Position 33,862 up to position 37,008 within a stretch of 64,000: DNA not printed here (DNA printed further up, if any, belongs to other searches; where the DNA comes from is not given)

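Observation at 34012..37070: nrdJ is a compositional outlier and nrdR-nrdJ interrupts the conserved ftsA-ftsZ...yggT-ileS division cluster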

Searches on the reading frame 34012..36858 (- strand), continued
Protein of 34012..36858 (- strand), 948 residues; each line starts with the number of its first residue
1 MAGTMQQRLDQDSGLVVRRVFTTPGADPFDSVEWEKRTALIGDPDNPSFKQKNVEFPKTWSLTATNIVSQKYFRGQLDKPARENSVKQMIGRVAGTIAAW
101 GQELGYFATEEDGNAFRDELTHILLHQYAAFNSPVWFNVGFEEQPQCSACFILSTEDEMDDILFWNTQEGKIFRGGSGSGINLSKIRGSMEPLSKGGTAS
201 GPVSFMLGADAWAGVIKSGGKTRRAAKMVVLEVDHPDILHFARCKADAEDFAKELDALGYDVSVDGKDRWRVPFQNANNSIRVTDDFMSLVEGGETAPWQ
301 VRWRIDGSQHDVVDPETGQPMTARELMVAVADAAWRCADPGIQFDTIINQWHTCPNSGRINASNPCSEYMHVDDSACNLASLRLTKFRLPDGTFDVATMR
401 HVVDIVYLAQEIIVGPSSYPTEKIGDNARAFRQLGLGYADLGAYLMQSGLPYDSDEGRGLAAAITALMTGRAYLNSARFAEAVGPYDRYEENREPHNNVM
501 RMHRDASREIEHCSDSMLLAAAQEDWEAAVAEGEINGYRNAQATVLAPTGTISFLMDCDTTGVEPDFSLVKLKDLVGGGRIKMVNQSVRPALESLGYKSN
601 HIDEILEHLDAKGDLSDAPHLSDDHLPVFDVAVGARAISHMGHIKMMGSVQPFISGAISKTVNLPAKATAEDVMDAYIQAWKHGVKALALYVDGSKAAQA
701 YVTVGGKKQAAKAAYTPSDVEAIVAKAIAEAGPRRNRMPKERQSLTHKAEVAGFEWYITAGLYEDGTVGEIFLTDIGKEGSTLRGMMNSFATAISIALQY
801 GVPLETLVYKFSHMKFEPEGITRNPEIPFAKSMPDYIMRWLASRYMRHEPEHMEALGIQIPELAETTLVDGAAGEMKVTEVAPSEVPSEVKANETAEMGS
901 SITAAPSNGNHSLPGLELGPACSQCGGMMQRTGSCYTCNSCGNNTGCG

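Call 65: search_protein_families(library=ncbifam, proteins=[window:34012-36858:-])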
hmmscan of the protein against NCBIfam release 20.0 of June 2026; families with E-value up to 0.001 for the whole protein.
window:34012-36858:- (948 aa): 21 families
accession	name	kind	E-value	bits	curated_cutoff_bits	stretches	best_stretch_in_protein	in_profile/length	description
NF005122.0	PRK06556.1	equivalog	0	1280.6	859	1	6-947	15-959/960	vitamin B12-dependent ribonucleotide reductase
NF005736.0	PRK07562.1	equivalog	8.1e-241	802.1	1737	5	253-619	373-746/1222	vitamin B12-dependent ribonucleotide reductase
TIGR02504.1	NrdJ_Z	equivalog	1.8e-163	545.4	399.95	1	66-700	3-605/606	adenosylcobalamin-dependent ribonucleoside-diphosphate reductase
NF006417.0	PRK08665.1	equivalog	4e-113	379.2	961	1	61-943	13-755/759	vitamin B12-dependent ribonucleotide reductase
NF005010.0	PRK06406.1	subfamily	5.3e-70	236.6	1125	2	115-492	218-561/771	vitamin B12-dependent ribonucleotide reductase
TIGR02506.1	NrdE_NrdA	equivalog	6.7e-62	209.8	341.05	1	115-691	47-612/616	ribonucleoside-diphosphate reductase subunit alpha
NF006207.0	PRK08332.1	equivalog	2.6e-49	167.5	2400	2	365-734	1241-1593/1684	vitamin B12-dependent ribonucleotide reductase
NF006577.0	PRK09102.1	equivalog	5.9e-40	137.1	620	2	112-494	57-418/604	ribonucleoside-diphosphate reductase subunit alpha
NF005401.0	PRK06948.1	subfamily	1.6e-34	119.6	906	1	220-698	165-588/604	ribonucleotide reductase-like protein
NF005991.0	PRK08115.1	equivalog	7.3e-34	116.9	854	2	321-701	433-777/858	vitamin B12-dependent ribonucleotide reductase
NF005101.0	PRK06539.1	equivalog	2e-31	108.8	988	1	138-709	216-778/822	ribonucleoside-diphosphate reductase subunit alpha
TIGR04170.1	RNR_1b_NrdE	exception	2.3e-25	88.9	750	1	118-565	132-588/698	class 1b ribonucleoside-diphosphate reductase subunit alpha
TIGR02510.1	NrdE-prime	equivalog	2.5e-22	79.1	602.25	2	521-702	376-549/560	ribonucleoside-diphosphate reductase subunit alpha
NF005544.0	PRK07207.1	equivalog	1.6e-18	65.9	965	1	132-701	357-917/965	ribonucleoside-diphosphate reductase subunit alpha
NF009029.0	PRK12365.1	equivalog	6.1e-17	60.9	1350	1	336-696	641-995/1046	ribonucleoside-diphosphate reductase subunit alpha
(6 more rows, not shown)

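Call 73: find_related_loci(query=window:34012-36858:-, collection=viral_contigs, flank=6000)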
Query window:34012-36858:- (948 aa) in viral_contigs; peptide patterns used: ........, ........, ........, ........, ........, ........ (x = any residue, [..] = any of these).
1 stretches matched a pattern; 1 encode a relative of the query (tblastn E <= 1e-3); 1 distinct loci.
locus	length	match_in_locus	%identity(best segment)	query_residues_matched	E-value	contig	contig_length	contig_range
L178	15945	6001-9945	33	15-947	1e-117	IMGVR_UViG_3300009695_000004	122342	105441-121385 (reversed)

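Call 74: search_dna_similar(query=window:34012-36858:-, collection=phages, mode=protein, max_rows=10)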
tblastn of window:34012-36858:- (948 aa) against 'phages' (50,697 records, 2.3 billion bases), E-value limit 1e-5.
Records with a match: 543; places in all: 544; records where one place covers at least 80% of the query: 9.
Best place of each record, by identity: <60% 543.
By first word of the organism name: Pseudomonas 63; Staphylococcus 53; Bacillus 39; Rhizobium 37; Bacteroides 33; Halorubrum 29; Caulobacter 27; Rhodobacter 26; Xanthomonas 20; Haloarcula 15; and 60 more.
By host as written in the record: - 49; Rhodobacter capsulatus YW1 25; Bacteroides intestinalis DSM 108646 24; Pseudomonas aeruginosa PAO1 23; Staphylococcus sp. 20; Pseudomonas aeruginosa 19; Halorubrum sp. 16; Caulobacter vibrioides CB15 14; and 167 more.
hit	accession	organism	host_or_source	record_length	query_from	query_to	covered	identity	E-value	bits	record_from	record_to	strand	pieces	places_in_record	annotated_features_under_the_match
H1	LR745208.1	uncultured phage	metagenomic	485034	15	947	98%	42.9%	0e+0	685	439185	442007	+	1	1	record has no annotation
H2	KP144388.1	Geobacillus virus E3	failed fermentation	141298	14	947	99%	35.1%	5e-171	559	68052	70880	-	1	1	putative B12-dependent class II ribonucleotide reductase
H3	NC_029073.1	Geobacillus virus E3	failed fermentation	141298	14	947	99%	35.1%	5e-171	559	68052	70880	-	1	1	putative B12-dependent class II ribonucleotide reductase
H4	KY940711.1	Bradyrhizobium phage BDU-MI-1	Bradyrhizobium diazoefficiens USDA110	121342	19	947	98%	34.8%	1e-173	566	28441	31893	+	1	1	ribonucleotide reductase of class II | hypothetical protein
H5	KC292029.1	Haloarcula californiae tailed virus 1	Haloarcula californiae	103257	112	942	88%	25.6%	1e-37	160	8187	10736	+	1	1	26: ribonucleotide reductase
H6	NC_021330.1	Haloarcula californiae tailed virus 1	Haloarcula californiae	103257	112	942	88%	25.6%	1e-37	160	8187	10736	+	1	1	26: ribonucleotide reductase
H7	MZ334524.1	Haloarcula virus HCTV-16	Haloarcula californiae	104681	112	942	88%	25.5%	8e-39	163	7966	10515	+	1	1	class II ribonucleotide reductase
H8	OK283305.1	Roseobacter phage RDJL3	Roseobacter denitrificans OCh 114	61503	150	948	84%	22.4%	6e-25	118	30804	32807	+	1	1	ribonucleoside-diphosphate reductase, adenosylcobalamin-dependent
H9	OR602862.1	Moorella phage MTATph1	Moorella thermoacetica DSM 103132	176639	104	703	63%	29.5%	2e-28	216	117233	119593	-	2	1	ribonucleoside-diphosphate reductase large subunit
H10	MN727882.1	Geobacillus phage GBK1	Geobacillus kaustophilus ATCC 8005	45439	83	863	82%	22.7%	5e-30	135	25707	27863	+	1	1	ribonucleoside-diphosphate reductase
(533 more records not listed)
